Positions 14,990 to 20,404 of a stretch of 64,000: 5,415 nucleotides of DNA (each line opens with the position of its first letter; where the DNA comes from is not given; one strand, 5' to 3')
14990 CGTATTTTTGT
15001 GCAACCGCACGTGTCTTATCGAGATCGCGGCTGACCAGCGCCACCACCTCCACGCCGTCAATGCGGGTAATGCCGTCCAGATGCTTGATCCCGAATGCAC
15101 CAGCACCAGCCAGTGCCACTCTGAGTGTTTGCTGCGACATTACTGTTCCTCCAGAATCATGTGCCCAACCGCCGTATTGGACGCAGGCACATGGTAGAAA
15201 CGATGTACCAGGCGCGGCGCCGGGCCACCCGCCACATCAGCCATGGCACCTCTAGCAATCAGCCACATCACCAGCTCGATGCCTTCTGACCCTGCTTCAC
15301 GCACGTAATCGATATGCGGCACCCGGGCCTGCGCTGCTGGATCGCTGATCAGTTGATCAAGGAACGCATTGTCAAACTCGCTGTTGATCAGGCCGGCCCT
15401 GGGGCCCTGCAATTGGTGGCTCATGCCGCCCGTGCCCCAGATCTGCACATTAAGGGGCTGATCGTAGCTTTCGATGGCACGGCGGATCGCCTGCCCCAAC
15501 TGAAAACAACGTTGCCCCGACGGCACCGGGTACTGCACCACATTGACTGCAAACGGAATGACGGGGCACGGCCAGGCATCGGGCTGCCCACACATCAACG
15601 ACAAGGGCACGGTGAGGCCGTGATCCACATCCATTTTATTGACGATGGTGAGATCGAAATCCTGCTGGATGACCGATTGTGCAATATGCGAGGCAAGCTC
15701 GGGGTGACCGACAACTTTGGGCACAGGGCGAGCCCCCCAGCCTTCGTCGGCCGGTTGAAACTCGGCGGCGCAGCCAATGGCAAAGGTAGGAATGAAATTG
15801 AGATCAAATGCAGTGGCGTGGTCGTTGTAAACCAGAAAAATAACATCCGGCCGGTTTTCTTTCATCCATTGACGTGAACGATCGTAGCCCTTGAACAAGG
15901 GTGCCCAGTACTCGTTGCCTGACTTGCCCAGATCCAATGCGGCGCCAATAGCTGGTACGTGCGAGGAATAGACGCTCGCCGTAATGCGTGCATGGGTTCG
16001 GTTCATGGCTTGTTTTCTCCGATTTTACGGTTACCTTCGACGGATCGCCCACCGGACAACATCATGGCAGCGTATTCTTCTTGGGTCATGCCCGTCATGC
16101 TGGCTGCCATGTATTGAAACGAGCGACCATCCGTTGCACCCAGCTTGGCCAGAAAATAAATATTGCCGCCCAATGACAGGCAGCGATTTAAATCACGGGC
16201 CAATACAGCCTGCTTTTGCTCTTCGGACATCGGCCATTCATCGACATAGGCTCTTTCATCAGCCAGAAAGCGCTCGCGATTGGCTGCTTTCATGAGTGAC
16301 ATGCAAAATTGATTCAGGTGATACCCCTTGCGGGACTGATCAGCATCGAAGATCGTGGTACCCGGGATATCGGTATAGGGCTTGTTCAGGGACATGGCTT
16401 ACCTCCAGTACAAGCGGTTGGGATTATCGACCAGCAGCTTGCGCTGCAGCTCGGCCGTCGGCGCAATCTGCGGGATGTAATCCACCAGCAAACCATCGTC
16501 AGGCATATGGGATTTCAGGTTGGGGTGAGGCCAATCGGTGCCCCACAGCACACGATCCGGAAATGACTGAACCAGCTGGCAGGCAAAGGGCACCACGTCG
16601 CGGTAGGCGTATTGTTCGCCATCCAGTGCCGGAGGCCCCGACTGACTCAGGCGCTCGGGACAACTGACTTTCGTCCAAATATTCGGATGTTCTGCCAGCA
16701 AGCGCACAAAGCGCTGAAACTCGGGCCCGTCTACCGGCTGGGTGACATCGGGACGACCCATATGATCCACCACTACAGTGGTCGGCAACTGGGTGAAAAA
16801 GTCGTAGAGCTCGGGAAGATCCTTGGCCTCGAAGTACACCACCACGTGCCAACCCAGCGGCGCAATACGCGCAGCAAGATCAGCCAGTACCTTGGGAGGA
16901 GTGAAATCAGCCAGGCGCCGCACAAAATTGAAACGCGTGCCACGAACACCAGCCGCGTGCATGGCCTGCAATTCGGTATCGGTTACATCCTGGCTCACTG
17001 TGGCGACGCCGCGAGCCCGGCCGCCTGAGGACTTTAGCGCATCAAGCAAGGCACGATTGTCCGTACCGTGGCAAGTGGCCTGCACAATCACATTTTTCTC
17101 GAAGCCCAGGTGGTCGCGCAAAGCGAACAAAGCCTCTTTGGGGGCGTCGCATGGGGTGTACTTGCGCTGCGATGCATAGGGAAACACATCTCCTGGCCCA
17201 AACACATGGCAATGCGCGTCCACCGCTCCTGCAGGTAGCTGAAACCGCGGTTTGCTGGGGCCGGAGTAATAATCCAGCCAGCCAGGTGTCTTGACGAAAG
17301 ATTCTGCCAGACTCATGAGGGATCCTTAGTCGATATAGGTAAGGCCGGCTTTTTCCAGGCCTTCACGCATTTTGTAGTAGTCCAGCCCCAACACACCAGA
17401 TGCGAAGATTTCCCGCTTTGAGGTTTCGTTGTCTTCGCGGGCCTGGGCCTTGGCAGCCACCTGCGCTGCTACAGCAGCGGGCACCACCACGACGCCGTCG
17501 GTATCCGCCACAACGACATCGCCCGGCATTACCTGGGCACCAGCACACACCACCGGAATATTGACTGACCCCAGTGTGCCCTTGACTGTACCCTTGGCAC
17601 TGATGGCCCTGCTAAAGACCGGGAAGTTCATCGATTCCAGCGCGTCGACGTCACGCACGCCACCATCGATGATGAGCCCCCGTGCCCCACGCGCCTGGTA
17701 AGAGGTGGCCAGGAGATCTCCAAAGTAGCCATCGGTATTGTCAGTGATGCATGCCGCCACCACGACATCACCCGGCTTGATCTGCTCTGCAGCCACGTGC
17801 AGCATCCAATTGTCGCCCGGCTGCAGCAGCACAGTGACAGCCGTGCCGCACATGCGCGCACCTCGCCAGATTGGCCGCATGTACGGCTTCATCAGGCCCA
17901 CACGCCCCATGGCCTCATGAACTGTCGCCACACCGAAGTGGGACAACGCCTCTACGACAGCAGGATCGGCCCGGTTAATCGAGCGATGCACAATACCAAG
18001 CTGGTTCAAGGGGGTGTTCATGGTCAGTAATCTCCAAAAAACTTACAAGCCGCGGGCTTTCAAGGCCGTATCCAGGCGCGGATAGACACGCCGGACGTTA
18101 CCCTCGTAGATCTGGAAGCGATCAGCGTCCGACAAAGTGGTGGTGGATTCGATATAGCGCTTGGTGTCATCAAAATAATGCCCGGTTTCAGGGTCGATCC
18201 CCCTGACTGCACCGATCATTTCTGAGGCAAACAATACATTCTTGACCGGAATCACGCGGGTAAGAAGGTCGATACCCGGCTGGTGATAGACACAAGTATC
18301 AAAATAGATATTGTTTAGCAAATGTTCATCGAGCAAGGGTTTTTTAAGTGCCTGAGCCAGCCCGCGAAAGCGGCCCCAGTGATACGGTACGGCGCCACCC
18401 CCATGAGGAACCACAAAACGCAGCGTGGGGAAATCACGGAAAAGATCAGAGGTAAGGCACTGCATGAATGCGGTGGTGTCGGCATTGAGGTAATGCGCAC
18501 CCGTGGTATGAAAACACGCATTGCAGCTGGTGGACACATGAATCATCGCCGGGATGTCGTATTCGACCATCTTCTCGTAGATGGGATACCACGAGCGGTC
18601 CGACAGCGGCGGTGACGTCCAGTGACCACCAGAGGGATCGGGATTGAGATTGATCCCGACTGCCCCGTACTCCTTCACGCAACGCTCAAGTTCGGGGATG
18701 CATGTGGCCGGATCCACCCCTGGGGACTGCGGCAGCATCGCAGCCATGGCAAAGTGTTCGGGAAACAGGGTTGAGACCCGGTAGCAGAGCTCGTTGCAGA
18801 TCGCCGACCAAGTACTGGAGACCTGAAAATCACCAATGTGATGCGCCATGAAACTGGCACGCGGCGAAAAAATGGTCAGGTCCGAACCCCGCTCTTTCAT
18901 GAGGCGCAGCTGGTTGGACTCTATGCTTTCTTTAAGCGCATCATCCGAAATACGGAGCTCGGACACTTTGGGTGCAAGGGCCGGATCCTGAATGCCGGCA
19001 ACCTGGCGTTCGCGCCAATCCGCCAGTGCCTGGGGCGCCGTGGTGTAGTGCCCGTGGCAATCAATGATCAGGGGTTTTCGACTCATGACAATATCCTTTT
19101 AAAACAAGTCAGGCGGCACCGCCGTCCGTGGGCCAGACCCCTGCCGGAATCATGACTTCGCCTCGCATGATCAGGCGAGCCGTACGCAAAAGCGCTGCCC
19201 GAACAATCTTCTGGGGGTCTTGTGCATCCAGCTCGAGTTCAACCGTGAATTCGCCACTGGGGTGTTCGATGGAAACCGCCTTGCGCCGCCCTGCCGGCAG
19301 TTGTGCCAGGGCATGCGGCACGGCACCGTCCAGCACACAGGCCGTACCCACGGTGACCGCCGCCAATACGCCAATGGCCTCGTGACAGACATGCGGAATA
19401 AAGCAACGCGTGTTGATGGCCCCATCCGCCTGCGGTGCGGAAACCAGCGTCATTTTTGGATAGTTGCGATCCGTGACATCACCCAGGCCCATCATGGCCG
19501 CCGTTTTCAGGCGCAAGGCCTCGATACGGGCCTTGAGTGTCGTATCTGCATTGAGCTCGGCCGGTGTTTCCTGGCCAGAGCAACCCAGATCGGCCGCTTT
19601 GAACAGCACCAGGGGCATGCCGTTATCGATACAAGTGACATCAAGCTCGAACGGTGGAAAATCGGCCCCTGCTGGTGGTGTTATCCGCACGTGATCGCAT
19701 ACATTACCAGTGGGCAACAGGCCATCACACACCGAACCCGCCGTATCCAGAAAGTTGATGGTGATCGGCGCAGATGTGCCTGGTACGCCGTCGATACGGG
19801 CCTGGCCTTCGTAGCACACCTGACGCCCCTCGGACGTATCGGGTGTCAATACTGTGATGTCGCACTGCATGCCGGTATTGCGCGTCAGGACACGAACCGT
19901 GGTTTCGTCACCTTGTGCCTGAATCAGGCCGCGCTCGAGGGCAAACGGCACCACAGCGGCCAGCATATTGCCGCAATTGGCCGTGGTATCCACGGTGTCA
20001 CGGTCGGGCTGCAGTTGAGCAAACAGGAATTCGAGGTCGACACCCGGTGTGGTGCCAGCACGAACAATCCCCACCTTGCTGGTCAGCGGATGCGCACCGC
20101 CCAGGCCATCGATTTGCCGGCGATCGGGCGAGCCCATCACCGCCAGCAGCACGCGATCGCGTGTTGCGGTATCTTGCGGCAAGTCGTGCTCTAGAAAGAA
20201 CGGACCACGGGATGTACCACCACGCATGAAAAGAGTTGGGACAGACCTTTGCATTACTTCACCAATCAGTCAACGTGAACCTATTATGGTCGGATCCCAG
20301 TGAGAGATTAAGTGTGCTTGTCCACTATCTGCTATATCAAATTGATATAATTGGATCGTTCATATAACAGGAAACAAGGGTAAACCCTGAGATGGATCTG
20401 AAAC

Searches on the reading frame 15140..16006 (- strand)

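Call 5: search_protein_families(library=pfam, proteins=[window:15140-16006:-], max_evalue=0.01)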
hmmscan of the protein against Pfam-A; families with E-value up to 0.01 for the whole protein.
window:15140-16006:- (288 aa): 1 family
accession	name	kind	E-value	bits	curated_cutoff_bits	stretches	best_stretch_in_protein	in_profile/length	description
PF02900.23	LigB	-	1.9e-81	273.5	26.3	1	12-280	3-268/269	Catalytic LigB subunit of aromatic ring-opening dioxygenase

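Call 43: search_protein_families(library=ncbifam, proteins=[window:15140-16006:-], max_evalue=1e-10)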
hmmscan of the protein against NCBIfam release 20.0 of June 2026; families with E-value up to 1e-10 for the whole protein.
window:15140-16006:- (288 aa): 10 families
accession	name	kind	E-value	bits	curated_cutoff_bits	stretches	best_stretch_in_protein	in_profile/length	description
NF009903.0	PRK13366.1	subfamily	6.5e-176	583.5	317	1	6-287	2-283/284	class III extradiol dioxygenase subunit beta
NF009912.0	PRK13372.1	equivalog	1.5e-166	554.7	837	1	4-287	147-442/443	protocatechuate 4,5-dioxygenase subunit alpha/beta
NF009901.0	PRK13364.1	subfamily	5.1e-97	324.3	290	1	6-287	2-277/279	class III extradiol dioxygenase family protein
NF009902.0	PRK13365.1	subfamily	1.2e-95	320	299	1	6-286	2-276/298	class III extradiol dioxygenase family protein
NF009904.0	PRK13367.1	equivalog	6.1e-88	295.6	412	1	6-288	2-278/426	gallate dioxygenase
NF009908.0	PRK13370.1-2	equivalog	5.9e-27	94.9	467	1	43-198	33-180/314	3-carboxyethylcatechol 2,3-dioxygenase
NF009910.0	PRK13370.1-4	equivalog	3.5e-26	92.1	291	1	12-203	6-185/312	3-carboxyethylcatechol 2,3-dioxygenase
NF009909.0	PRK13370.1-3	subfamily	7.2e-25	87.9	286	1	37-199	26-179/286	3-carboxyethylcatechol 2,3-dioxygenase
NF009907.0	PRK13370.1-1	equivalog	1.8e-19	69.9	549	1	44-208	34-190/314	3-carboxyethylcatechol 2,3-dioxygenase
NF009913.0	PRK13373.1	equivalog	8.3e-19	68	462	1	6-197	2-192/344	putative dioxygenase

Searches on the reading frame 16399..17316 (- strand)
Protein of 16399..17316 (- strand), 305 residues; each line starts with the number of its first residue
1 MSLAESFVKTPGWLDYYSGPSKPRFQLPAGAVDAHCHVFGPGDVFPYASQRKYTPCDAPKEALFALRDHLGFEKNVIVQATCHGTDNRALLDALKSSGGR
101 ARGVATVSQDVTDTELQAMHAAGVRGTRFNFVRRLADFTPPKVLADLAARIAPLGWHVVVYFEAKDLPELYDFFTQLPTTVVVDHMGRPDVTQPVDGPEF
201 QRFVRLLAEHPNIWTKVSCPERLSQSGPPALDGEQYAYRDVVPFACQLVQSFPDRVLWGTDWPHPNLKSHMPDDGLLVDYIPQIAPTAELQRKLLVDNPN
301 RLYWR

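Call 43: search_protein_families(library=ncbifam, proteins=[window:16399-17316:-], max_evalue=1e-10)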
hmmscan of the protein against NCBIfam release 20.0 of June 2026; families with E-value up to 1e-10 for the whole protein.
window:16399-17316:- (305 aa): 1 family
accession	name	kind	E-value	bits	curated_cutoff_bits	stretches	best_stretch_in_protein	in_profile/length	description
NF042924.1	SlmHylase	equivalog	9.7e-68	228.5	500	1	23-303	22-296/299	4-sulfomuconolactone hydrolase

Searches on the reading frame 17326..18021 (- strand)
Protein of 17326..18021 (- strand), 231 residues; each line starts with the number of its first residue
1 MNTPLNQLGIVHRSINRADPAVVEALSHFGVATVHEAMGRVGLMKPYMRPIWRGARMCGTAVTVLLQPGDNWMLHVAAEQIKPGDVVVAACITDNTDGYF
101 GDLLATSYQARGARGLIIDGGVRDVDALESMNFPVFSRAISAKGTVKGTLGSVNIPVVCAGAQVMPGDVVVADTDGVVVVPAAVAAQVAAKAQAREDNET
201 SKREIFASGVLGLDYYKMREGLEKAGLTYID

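Call 43: search_protein_families(library=ncbifam, proteins=[window:17326-18021:-], max_evalue=1e-10)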
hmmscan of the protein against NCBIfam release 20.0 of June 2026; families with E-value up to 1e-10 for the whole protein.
window:17326-18021:- (231 aa): 9 families
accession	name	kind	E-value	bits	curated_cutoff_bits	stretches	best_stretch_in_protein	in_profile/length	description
TIGR02798.1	ligK_PcmE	equivalog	2.5e-118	393.6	304.5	1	9-230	1-222/222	4-carboxy-4-hydroxy-2-oxoadipate aldolase/oxaloacetate decarboxylase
NF006731.0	PRK09262.1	equivalog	2.7e-115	383.7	179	1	5-231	3-229/229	4-carboxy-4-hydroxy-2-oxoadipate aldolase/oxaloacetate decarboxylase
NF004850.0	PRK06201.1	subfamily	1.1e-53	182.1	231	1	12-213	9-210/222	hypothetical protein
NF006093.0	PRK08245.1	subfamily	1.1e-38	133.1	208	1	16-220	4-225/240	hypothetical protein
NF005442.0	PRK07028.1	equivalog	1.2e-35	122.9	593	1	16-202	223-407/430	bifunctional hexulose-6-phosphate synthase/ribonuclease regulator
NF009399.0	PRK12764.1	equivalog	1.6e-27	96.7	444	1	76-204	339-468/501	fumarylacetoacetate hydrolase family protein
NF006875.0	PRK09372.1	equivalog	6.8e-17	61.7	136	1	44-184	19-158/161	ribonuclease E activity regulator RraA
TIGR01935.1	NOT-MenG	subfamily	3.3e-16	59.5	123.8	1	40-179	11-149/150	RraA family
NF009134.0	PRK12487.1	equivalog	4.5e-13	49.2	196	1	58-181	33-155/161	putative 4-hydroxy-4-methyl-2-oxoglutarate aldolase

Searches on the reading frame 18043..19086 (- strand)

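Call 43: search_protein_families(library=ncbifam, proteins=[window:18043-19086:-], max_evalue=1e-10)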
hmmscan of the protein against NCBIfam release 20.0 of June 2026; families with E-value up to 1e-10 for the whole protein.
window:18043-19086:- (347 aa): 0 families

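Call 77: search_protein_families(library=pfam, proteins=[window:18043-19086:-], max_evalue=0.00001)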
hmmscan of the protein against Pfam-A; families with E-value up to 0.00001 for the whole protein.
window:18043-19086:- (347 aa): 1 family
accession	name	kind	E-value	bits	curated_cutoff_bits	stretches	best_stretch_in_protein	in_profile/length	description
PF04909.20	Amidohydro_2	-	3e-55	188.4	26.4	1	8-336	1-288/289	Amidohydrolase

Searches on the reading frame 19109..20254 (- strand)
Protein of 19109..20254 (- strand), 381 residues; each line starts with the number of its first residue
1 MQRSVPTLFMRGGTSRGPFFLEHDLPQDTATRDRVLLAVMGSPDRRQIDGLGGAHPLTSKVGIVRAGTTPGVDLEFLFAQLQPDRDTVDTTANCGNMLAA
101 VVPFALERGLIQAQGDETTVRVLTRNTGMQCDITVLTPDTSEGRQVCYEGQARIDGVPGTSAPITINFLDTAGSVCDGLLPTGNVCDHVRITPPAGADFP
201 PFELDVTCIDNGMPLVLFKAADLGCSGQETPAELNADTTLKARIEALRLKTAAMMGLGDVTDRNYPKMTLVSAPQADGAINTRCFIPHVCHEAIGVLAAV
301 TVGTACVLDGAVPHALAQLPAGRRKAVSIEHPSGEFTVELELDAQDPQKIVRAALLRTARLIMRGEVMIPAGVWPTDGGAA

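Call 43: search_protein_families(library=ncbifam, proteins=[window:19109-20254:-], max_evalue=1e-10)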
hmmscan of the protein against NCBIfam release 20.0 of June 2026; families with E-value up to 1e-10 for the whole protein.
window:19109-20254:- (381 aa): 2 families
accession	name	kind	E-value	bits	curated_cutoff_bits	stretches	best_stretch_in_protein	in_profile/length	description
NF033377.1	OMA_tautomer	equivalog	3.9e-155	516.1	440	1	10-370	1-349/349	4-oxalomesaconate tautomerase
TIGR02334.1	prpF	equivalog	2.8e-57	194.3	440.55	1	2-372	3-388/390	2-methylaconitate cis-trans isomerase PrpF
